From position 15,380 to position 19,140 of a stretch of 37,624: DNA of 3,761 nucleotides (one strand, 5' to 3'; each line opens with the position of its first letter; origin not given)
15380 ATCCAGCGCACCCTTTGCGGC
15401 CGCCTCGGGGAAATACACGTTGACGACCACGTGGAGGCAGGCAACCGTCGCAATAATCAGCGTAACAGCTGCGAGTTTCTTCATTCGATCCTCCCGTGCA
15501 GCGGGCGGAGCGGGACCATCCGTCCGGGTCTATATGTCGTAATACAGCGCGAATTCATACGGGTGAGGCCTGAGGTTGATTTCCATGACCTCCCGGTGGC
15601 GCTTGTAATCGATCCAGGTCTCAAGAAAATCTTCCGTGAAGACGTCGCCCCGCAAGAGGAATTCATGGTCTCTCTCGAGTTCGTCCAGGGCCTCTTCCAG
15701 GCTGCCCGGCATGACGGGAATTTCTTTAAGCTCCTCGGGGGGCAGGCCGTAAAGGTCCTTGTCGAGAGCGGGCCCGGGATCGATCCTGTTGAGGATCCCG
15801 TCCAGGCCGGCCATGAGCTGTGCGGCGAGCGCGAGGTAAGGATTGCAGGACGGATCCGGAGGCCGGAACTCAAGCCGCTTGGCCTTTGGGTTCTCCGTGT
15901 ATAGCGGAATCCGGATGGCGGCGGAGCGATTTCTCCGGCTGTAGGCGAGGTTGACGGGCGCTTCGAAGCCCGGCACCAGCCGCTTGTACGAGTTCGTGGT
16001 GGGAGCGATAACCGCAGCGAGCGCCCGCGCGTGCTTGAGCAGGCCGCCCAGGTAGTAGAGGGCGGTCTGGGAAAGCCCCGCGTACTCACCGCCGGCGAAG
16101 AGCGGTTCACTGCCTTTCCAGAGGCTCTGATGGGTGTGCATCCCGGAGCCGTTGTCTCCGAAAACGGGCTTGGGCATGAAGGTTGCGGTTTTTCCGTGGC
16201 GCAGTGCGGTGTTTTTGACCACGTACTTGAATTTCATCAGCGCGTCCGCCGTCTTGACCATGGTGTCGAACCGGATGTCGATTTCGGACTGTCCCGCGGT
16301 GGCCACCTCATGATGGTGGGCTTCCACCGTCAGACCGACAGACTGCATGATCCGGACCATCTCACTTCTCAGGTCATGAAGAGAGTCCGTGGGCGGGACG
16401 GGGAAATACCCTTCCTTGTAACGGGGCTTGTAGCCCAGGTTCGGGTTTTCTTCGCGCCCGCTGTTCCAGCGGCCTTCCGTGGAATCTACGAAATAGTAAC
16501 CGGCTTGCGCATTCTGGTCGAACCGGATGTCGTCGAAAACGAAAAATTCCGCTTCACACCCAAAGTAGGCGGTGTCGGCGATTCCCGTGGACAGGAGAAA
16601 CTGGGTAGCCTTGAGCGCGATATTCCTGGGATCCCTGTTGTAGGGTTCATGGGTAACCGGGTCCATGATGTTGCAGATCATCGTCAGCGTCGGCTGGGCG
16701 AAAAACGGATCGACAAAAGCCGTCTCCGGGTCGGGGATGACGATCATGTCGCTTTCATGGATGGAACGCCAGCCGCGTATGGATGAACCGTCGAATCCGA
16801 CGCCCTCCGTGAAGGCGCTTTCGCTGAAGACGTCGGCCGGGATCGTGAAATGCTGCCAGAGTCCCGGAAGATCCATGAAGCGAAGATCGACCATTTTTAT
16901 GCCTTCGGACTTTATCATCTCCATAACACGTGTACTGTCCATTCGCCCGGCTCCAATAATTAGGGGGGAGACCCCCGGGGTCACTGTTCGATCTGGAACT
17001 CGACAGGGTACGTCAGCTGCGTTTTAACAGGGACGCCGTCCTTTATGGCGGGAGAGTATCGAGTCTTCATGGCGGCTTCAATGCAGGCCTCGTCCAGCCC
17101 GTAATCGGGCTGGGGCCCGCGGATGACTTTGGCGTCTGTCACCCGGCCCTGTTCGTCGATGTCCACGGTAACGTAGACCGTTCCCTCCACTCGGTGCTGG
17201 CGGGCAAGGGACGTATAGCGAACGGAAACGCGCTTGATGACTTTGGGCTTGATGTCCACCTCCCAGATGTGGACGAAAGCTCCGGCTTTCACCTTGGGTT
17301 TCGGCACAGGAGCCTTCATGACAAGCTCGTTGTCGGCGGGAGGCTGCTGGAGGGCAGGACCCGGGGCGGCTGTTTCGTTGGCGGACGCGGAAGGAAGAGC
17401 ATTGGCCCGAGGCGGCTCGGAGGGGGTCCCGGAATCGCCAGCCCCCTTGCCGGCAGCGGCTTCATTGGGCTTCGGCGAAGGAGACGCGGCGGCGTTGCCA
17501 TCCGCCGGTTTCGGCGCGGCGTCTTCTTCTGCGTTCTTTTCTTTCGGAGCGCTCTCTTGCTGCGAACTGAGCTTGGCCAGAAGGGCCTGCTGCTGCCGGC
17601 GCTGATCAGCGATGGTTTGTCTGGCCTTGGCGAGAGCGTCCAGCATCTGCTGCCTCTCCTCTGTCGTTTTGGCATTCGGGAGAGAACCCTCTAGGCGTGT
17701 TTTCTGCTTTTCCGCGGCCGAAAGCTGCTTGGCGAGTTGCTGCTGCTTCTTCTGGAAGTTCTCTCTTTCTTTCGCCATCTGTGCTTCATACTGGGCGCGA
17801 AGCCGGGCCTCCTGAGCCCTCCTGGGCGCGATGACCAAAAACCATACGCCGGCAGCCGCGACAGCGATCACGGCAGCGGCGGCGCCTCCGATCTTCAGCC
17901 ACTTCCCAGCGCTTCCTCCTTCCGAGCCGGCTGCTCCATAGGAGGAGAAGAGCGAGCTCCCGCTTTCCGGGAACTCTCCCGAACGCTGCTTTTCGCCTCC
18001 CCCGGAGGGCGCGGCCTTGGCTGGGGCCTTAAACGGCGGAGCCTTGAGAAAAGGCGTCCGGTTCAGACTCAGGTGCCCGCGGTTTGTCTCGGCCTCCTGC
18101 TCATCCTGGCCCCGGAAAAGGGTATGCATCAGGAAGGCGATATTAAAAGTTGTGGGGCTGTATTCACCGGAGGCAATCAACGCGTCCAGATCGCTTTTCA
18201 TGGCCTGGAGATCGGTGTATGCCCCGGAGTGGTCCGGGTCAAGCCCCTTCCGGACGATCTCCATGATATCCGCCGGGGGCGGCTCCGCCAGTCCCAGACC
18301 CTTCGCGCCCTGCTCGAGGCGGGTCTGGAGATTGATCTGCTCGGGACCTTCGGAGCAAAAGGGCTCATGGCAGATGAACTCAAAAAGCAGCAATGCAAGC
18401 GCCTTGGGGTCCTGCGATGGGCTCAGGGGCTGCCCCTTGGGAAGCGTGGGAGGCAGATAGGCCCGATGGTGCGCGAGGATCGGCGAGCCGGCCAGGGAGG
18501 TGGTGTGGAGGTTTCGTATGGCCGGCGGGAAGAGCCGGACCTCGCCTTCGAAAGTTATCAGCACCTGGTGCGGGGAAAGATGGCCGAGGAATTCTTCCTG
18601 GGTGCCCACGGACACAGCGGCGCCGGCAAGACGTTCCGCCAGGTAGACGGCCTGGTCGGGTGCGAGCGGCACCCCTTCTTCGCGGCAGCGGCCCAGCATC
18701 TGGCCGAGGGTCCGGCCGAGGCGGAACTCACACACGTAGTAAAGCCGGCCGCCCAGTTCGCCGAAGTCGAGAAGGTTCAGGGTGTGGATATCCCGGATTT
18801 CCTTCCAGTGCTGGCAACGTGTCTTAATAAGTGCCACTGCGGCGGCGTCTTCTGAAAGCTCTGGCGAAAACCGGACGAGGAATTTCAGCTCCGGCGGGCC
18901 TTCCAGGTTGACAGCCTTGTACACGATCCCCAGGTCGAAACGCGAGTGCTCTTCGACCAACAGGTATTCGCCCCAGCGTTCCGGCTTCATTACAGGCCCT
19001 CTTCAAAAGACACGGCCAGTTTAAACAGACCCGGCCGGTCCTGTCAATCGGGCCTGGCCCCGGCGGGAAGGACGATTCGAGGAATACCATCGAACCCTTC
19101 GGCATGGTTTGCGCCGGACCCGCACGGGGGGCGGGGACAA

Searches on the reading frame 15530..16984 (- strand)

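Call 14: search_protein_families(library=pfam, proteins=[window:15530-16984:-])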
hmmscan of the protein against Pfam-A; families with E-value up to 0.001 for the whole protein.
window:15530-16984:- (484 aa): 2 families
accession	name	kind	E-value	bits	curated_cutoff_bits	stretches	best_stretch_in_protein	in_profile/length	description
PF00120.29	Gln-synt_C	-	1.8e-133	445.3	24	1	117-481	2-344/344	Glutamine synthetase, catalytic domain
PF03951.24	Gln-synt_N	-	2.7e-33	113.9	33.4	1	29-109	2-82/82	Glutamine synthetase, beta-Grasp domain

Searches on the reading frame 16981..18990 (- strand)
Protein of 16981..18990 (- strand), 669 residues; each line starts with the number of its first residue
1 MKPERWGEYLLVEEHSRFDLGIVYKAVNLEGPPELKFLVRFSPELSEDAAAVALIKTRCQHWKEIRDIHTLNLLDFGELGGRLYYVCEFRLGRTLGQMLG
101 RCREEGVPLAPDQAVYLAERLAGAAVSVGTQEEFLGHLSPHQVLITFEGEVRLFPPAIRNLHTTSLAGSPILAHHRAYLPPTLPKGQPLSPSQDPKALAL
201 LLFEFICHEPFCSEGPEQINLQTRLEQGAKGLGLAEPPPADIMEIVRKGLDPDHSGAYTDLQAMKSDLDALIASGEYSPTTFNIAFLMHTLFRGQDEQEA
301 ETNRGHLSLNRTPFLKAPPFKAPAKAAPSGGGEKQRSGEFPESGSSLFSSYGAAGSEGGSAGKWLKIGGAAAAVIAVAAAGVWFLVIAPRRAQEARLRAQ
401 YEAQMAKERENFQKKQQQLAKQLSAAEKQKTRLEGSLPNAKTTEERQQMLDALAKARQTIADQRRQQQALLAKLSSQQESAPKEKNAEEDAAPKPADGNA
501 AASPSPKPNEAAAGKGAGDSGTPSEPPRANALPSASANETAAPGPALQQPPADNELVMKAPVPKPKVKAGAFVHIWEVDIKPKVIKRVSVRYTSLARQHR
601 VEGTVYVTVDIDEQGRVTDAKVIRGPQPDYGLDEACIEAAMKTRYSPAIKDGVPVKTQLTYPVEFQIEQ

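Call 14: search_protein_families(library=pfam, proteins=[window:16981-18990:-])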
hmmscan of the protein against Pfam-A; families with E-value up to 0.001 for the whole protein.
window:16981-18990:- (669 aa): 2 families
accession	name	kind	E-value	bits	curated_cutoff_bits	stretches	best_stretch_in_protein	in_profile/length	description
PF03544.19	TonB_C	-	4.1e-15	56.4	24.6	1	590-666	3-78/79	Gram-negative bacterial TonB protein C-terminal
PF10907.13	DUF2749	-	0.00075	19.9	25.5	0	371-415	11-56/72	Protein of unknown function (DUF2749)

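Call 58: find_homologous_proteins(query=window:16981-18990:-, max_evalue=1e-10)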
Query window:16981-18990:- (669 aa): 52 proteins with E <= 1e-10 among 8000 candidates.
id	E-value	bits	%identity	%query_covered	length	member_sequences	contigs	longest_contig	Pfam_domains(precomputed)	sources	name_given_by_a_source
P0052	0.0e+0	1495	100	100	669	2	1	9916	PF03544.20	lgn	-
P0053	4.7e-141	490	43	69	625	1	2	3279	PF07714.24,PF00069.32,PF03544.20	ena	-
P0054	1.3e-138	482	41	70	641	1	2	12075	PF00069.32,PF03544.20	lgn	-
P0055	1.4e-134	469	39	100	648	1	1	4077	PF03544.20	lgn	-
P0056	2.4e-134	468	44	15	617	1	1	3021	PF00069.32,PF03544.20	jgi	jgi:TonB family protein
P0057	1.1e-133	466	40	100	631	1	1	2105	PF03544.20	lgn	-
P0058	1.3e-132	462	39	100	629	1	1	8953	PF03544.20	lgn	-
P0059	4.6e-132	460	39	70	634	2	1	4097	PF03544.20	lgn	-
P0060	3.0e-131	458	40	70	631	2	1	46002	PF07714.24,PF00069.32,PF03544.20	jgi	jgi:TonB family protein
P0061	2.8e-130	454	40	100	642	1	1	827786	PF03544.20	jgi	-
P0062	2.9e-130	454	40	99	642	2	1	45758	PF03544.20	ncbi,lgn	ncbi:MAG: TonB family protein [Acidobacteriota bacterium]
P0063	1.3e-129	452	42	69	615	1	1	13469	PF03544.20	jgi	jgi:TonB family protein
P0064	1.5e-129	452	40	99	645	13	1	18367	PF03544.20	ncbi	-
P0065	1.5e-128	449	39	99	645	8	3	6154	PF03544.20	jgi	jgi:TonB family protein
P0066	5.4e-128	447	37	99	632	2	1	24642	PF03544.20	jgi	-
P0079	9.9e-121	423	38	73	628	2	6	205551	PF00069.32,PF03544.20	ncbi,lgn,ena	-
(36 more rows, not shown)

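Call 66: find_encoding_contigs(protein=P0061, flank=10000, max_places=2)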
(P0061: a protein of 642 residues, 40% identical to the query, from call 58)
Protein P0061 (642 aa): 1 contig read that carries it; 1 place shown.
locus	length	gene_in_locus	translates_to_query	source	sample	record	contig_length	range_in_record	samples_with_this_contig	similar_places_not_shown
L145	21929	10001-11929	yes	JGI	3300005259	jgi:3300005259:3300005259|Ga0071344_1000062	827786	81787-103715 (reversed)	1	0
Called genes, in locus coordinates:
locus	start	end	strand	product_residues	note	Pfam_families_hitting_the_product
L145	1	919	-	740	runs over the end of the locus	PF00989:PAS, PF08447:PAS_3 (weak), PF08448:PAS_4, PF13426:PAS_9, PF13188:PAS_8 (weak), PF08448:PAS_4 (weak), PF00512:HisKA, PF02518:HATPase_c, +1 more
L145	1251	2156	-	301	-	PF03193:RsgA_GTPase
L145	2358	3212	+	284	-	PF10418:DHODB_Fe-S_bind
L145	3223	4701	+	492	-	PF14691:Fer4_20, PF13738:Pyr_redox_3 (faint), PF00070:Pyr_redox (faint), PF00890:FAD_binding_2 (weak), PF01266:DAO (weak), PF07992:Pyr_redox_2, PF13450:NAD_binding_8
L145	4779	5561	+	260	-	-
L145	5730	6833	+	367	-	PF13506:Glyco_transf_21, PF00535:Glycos_transf_2, PF13641:Glyco_tranf_2_3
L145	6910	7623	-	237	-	PF00215:OMPdecase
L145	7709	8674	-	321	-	PF01180:DHO_dh, PF01207:Dus, PF03060:NMO (weak)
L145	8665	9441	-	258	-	PF00175:NAD_binding_1 (weak), PF10418:DHODB_Fe-S_bind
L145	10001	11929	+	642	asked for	PF03544:TonB_C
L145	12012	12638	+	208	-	PF07027:DUF1318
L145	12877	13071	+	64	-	-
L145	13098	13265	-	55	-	-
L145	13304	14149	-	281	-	PF03167:UDG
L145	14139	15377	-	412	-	PF02441:Flavoprotein, PF04127:DFP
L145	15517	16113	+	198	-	-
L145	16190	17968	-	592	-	PF01336:tRNA_anti-codon, PF00152:tRNA-synt_2, PF02938:GAD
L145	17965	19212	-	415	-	PF13393:tRNA-synt_His, PF00587:tRNA-synt_2b, PF13393:tRNA-synt_His, PF03129:HGTP_anticodon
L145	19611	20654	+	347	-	-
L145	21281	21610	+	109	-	-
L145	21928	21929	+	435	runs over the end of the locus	PF01053:Cys_Met_Meta_PP, PF06838:Met_gamma_lyase (faint)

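Call 67: find_encoding_contigs(protein=P0079, flank=10000, max_places=4)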
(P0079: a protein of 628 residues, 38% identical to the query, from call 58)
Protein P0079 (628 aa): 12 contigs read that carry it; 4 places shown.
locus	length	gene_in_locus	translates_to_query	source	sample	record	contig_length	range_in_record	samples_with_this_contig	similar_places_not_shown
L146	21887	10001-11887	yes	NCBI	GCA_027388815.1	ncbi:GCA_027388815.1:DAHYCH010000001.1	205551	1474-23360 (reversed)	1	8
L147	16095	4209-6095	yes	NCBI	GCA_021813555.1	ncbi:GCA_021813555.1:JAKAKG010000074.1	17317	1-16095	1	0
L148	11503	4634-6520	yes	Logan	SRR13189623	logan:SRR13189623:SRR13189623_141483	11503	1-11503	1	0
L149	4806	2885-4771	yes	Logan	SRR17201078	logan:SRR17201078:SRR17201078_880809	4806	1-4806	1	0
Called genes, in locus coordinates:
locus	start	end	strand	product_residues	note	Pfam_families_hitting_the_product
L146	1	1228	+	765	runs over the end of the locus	PF02861:Clp_N, PF13191:AAA_16, PF00004:AAA, PF17871:AAA_lid_9, PF00004:AAA (weak), PF07724:AAA_2, PF07728:AAA_5, PF10431:ClpB_D2-small, +3 more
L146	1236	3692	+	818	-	PF07244:POTRA (weak), PF08479:POTRA_2 (faint), PF25282:POTRA1_3_Toc75 (faint), PF07244:POTRA, PF01103:Omp85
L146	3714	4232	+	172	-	PF03938:OmpH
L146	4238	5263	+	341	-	PF04613:LpxD, PF25087:GMPPB_C (faint), PF25084:LbH_EIF2B (weak), PF00132:Hexapep (weak)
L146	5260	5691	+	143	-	PF22817:ApeP-like (weak), PF07977:FabA, PF22818:ApeI-like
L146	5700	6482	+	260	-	PF25084:LbH_EIF2B (faint), PF25087:GMPPB_C, PF00132:Hexapep, PF13720:Acetyltransf_11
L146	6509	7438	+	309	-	PF01408:GFO_IDH_MocA, PF22725:GFO_IDH_MocA_C3, PF02894:GFO_IDH_MocA_C (faint)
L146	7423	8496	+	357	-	PF00144:Beta-lactamase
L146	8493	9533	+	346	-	PF13103:TonB_2, PF03544:TonB_C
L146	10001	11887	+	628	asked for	PF00069:Pkinase (faint), PF03544:TonB_C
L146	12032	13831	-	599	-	PF18560:Lectin_like (faint), PF00801:PKD, PF18911:PKD_4, PF00801:PKD, PF18911:PKD_4, PF00801:PKD, PF17957:Big_7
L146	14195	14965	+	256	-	PF21948:LplA-B_cat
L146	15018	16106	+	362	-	PF00676:E1_dh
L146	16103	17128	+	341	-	PF02779:Transket_pyr, PF02780:Transketolase_C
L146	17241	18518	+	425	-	PF00364:Biotin_lipoyl, PF02817:E3_binding, PF00198:2-oxoacid_dh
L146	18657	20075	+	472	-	PF00890:FAD_binding_2 (weak), PF03486:HI0933_like (faint), PF07992:Pyr_redox_2, PF12831:FAD_oxidored (weak), PF13450:NAD_binding_8 (faint), PF13738:Pyr_redox_3 (weak), PF00070:Pyr_redox, PF02852:Pyr_redox_dim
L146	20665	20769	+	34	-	-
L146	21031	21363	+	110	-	-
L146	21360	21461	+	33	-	-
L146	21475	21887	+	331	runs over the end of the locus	-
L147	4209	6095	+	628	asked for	PF00069:Pkinase (faint), PF03544:TonB_C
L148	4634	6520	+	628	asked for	PF00069:Pkinase (faint), PF03544:TonB_C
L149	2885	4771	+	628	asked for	PF00069:Pkinase (faint), PF03544:TonB_C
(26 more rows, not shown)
